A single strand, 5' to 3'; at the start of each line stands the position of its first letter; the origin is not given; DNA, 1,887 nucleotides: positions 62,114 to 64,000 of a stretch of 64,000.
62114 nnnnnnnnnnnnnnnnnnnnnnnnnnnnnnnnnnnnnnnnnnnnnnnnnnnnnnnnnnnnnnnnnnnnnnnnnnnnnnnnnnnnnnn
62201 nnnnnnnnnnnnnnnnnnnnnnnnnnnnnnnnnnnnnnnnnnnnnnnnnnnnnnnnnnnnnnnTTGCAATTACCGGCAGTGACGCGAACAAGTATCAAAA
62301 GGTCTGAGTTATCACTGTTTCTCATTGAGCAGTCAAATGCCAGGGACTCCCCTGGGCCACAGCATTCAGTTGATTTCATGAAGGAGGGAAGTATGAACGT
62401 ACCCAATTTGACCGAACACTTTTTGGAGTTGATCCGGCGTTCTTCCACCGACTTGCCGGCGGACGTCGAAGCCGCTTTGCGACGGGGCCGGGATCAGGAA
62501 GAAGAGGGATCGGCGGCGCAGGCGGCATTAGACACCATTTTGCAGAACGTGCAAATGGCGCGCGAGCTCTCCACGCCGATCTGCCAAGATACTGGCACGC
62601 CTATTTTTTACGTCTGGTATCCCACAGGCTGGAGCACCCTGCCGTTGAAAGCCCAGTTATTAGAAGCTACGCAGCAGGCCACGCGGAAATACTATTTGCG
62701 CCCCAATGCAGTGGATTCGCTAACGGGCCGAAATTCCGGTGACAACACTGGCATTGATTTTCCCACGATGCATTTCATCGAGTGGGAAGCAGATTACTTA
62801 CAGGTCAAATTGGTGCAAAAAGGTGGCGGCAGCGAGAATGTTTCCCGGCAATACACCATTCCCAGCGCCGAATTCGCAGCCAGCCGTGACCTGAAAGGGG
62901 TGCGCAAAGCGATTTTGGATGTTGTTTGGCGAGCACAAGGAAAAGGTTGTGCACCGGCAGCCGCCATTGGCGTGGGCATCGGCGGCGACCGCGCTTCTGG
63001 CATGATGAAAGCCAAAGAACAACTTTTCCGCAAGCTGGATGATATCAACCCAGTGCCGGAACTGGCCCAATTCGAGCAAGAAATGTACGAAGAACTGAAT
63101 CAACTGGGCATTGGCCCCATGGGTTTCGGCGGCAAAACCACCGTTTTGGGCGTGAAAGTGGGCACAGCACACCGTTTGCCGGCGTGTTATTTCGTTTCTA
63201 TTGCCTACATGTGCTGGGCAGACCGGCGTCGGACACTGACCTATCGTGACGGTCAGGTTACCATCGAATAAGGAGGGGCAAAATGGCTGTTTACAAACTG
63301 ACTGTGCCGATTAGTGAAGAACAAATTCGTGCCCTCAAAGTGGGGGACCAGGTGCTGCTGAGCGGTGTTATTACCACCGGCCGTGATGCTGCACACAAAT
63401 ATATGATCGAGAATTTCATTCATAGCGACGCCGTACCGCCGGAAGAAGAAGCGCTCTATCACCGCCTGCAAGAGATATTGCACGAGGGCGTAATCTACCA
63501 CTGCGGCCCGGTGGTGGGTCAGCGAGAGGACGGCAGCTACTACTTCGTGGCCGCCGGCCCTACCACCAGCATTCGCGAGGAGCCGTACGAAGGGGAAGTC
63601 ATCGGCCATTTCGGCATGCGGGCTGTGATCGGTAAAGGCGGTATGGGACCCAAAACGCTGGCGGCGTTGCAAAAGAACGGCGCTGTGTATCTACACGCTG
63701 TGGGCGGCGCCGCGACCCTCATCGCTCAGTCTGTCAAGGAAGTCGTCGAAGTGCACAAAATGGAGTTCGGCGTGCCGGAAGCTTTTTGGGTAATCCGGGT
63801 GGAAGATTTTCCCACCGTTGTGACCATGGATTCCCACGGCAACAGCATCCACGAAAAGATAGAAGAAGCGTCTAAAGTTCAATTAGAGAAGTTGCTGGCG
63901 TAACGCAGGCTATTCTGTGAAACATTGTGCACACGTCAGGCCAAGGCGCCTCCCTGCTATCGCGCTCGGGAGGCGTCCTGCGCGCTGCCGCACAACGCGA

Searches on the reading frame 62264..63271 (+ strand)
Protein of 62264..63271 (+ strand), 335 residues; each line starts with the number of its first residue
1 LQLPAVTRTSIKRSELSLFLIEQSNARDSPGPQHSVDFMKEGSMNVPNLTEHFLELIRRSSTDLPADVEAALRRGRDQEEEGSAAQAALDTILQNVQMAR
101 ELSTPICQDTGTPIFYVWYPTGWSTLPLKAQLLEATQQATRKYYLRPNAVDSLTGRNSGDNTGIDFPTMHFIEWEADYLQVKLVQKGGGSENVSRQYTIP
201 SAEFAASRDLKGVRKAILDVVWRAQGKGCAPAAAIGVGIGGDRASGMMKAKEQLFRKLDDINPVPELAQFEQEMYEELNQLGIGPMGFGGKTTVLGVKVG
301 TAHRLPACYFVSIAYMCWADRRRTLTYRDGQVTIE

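Call 3: search_protein_families(library=pfam, proteins=[window:62264-63271:+], max_evalue=0.01)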
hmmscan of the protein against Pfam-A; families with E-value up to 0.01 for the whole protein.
window:62264-63271:+ (335 aa): 1 family
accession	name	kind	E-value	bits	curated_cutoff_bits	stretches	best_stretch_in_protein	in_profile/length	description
PF05681.19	Fumerase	-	1.5e-74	251.2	25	1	52-324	3-268/270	Fumarate hydratase (Fumerase)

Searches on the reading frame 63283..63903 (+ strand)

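Call 3: search_protein_families(library=pfam, proteins=[window:63283-63903:+], max_evalue=0.01)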
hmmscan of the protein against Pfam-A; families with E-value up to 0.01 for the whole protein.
window:63283-63903:+ (206 aa): 1 family
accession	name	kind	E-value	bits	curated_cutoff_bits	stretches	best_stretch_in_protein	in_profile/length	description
PF05683.17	Fumerase_C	-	6.3e-51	173.1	22.2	1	6-192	31-204/205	Fumarase C-terminus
